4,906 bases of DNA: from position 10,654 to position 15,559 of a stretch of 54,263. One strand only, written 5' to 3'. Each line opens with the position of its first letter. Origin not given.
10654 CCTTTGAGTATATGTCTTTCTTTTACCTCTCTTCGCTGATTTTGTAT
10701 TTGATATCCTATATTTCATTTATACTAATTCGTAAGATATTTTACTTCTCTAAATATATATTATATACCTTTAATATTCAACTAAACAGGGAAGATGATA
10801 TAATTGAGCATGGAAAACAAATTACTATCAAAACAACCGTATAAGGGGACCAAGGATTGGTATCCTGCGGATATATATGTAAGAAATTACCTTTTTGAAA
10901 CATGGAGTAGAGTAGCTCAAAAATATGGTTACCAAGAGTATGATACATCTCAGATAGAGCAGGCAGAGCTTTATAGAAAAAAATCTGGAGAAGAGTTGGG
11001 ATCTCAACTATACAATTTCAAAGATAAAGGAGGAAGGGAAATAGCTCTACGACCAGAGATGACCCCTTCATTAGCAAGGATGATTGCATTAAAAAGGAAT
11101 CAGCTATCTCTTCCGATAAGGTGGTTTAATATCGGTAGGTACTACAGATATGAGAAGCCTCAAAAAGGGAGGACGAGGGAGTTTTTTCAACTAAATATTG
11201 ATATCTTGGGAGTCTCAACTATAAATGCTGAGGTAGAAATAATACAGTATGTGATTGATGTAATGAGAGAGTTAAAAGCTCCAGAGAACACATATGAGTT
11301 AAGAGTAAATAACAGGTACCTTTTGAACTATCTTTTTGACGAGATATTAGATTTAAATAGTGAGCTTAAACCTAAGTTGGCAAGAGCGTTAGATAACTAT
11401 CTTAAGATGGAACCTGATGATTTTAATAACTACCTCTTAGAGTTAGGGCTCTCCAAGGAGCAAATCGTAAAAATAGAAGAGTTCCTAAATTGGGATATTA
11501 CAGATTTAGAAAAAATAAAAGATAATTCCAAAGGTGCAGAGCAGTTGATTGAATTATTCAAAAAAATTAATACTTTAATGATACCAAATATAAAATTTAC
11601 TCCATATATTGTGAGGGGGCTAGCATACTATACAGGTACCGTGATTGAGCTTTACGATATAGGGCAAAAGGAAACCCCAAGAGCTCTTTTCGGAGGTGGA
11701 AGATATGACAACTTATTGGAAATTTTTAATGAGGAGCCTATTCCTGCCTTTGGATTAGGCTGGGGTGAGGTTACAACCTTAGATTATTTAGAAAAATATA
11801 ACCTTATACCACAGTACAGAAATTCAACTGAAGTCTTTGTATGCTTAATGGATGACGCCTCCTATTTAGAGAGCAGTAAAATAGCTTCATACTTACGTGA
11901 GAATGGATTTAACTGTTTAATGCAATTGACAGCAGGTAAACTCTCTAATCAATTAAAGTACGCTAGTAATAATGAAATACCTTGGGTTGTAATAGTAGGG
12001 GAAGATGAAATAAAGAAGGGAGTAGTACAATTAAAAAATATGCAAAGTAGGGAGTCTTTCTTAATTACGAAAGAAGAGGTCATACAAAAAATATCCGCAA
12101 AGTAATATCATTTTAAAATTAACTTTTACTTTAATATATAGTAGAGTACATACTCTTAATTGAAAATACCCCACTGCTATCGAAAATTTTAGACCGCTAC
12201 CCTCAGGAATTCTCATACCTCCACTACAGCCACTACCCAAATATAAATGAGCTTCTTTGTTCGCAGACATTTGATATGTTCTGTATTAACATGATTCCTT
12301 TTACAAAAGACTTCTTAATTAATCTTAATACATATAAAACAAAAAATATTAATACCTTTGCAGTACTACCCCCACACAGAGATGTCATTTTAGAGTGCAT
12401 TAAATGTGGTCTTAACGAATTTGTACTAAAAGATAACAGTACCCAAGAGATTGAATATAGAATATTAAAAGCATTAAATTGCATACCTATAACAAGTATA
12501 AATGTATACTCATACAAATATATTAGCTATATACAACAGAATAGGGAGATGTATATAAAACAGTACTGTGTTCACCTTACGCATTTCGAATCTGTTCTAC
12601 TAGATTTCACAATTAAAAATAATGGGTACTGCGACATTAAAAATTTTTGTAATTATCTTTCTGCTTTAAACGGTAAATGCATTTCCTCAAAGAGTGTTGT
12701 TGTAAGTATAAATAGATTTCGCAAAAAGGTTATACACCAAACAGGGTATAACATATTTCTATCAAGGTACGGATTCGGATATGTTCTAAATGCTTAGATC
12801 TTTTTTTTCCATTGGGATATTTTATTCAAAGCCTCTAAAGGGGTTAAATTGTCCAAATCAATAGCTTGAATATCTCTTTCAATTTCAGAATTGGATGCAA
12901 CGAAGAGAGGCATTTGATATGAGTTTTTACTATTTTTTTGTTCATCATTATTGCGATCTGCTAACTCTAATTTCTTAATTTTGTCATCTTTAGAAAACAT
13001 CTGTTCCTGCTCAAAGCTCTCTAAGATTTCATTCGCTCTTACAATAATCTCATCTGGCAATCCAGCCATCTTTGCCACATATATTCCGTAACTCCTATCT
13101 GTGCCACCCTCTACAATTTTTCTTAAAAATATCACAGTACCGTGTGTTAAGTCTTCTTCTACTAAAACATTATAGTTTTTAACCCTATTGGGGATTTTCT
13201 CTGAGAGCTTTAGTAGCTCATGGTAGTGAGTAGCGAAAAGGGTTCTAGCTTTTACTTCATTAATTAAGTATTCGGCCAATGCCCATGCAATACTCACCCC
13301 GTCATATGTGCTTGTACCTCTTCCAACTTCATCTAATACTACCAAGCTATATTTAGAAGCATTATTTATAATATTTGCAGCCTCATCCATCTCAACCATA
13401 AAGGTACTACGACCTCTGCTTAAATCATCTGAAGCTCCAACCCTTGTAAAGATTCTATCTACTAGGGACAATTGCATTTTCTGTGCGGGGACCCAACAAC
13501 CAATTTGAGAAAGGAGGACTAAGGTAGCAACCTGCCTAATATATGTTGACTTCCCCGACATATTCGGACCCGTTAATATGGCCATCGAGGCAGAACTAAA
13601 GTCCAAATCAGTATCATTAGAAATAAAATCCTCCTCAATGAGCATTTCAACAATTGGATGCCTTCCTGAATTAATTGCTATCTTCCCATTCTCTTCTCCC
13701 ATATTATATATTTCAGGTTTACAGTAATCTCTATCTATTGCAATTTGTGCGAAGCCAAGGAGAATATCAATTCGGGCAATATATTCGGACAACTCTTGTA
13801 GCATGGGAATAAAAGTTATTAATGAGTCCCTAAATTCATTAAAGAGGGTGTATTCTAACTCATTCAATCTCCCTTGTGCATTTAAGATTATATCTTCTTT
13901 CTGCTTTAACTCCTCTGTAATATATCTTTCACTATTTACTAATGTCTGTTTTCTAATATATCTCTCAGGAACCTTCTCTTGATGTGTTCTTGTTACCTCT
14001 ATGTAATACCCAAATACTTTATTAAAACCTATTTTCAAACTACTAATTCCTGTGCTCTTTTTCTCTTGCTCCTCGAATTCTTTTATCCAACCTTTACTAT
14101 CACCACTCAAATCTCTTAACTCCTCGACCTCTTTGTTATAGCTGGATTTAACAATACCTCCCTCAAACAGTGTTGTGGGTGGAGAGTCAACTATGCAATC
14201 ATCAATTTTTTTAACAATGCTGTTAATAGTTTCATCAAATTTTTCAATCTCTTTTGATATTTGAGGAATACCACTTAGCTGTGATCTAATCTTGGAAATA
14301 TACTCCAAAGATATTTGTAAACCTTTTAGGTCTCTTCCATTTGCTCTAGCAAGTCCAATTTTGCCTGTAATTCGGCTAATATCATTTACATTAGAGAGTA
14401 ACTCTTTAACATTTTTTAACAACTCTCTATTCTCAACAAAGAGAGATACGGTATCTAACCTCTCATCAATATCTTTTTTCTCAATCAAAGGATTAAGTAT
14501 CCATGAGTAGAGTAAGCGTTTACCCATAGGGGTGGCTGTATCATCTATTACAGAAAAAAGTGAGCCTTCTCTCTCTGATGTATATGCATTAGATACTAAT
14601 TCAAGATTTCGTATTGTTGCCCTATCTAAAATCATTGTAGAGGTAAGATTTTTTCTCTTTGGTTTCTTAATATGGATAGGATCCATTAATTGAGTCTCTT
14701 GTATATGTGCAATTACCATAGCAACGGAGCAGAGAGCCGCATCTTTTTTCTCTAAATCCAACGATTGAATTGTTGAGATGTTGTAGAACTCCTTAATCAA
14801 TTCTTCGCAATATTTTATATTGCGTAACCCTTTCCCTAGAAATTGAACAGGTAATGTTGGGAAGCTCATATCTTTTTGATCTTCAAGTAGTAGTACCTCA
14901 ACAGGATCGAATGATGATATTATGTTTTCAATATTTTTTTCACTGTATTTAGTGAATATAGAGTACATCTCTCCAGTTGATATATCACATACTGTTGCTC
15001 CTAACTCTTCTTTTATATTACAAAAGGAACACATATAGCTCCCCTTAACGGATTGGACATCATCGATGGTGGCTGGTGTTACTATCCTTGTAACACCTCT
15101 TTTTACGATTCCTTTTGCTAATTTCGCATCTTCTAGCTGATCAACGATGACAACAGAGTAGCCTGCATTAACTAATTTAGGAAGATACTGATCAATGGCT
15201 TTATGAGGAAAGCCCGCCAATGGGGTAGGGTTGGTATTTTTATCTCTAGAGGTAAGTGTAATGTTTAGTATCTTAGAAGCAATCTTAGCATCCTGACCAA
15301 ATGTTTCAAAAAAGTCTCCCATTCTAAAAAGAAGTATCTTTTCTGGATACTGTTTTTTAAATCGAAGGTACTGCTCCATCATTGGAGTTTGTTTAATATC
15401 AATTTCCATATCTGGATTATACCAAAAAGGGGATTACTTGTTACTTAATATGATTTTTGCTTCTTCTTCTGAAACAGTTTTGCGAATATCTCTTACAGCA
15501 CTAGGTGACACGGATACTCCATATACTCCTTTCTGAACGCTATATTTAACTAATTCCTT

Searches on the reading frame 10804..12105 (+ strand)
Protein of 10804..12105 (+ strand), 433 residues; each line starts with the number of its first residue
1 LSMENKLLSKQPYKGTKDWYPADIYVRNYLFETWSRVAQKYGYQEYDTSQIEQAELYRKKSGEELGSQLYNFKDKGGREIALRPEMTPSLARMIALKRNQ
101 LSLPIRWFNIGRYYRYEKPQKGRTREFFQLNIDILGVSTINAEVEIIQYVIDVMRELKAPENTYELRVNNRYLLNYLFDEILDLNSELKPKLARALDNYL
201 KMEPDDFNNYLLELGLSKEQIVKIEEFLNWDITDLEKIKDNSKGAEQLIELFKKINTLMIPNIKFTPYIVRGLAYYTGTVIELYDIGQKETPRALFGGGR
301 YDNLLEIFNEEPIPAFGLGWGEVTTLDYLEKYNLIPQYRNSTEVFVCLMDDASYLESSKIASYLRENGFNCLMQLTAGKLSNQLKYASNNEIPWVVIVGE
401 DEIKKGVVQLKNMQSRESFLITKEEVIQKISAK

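Call 73: search_protein_families(library=pfam, proteins=[window:10804-12105:+], max_evalue=0.00001)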
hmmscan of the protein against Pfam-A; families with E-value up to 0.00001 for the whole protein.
window:10804-12105:+ (433 aa): 3 families
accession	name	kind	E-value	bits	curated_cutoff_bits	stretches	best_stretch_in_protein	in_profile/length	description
PF13393.11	tRNA-synt_His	-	1.9e-40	139.5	25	1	15-318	1-301/308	Histidyl-tRNA synthetase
PF03129.25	HGTP_anticodon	-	4.3e-15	56.1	21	1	344-432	2-93/94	Anticodon binding domain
PF00587.30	tRNA-synt_2b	-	8e-10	39.5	29.3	1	70-137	1-72/179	tRNA synthetase class II core domain (G, H, P, S and T)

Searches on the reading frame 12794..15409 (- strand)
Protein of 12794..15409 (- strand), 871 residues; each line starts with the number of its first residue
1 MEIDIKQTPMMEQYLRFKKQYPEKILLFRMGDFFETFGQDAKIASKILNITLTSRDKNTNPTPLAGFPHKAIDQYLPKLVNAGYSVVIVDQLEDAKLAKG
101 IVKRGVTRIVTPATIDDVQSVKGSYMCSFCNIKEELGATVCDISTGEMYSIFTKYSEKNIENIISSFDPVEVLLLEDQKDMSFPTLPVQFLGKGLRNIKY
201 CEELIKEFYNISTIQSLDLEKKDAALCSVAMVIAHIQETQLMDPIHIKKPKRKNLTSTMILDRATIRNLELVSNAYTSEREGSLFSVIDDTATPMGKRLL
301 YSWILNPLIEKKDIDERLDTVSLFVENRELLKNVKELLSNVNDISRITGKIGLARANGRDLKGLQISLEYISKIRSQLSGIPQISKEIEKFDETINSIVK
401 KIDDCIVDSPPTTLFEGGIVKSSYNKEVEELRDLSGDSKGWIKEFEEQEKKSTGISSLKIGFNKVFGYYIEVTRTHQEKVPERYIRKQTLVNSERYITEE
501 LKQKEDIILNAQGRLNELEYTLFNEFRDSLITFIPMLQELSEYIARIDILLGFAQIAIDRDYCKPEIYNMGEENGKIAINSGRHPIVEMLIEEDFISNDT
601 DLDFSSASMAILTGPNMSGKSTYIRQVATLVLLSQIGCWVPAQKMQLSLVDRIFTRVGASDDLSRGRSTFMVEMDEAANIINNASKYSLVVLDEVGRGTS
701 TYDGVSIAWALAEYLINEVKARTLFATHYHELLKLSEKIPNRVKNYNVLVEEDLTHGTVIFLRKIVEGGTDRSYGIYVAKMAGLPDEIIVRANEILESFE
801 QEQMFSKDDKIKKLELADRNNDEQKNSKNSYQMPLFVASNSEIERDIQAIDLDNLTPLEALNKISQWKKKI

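Call 73: search_protein_families(library=pfam, proteins=[window:12794-15409:-], max_evalue=0.00001)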
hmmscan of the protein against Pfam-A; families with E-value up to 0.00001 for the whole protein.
window:12794-15409:- (871 aa): 5 families
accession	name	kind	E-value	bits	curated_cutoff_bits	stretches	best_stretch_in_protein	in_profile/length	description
PF00488.27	MutS_V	-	7.2e-80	267.9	30.2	1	611-799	2-187/188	MutS domain V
PF05192.23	MutS_III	-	1.6e-45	156.3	34.1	1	264-554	1-194/194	MutS domain III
PF01624.25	MutS_I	-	2.3e-39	134.5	20.6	1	8-117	1-111/113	MutS domain I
PF05190.23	MutS_IV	-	1.7e-28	99.1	22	1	424-513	2-91/92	MutS family domain IV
PF05188.22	MutS_II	-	1e-11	45.8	25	1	125-242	2-127/133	MutS domain II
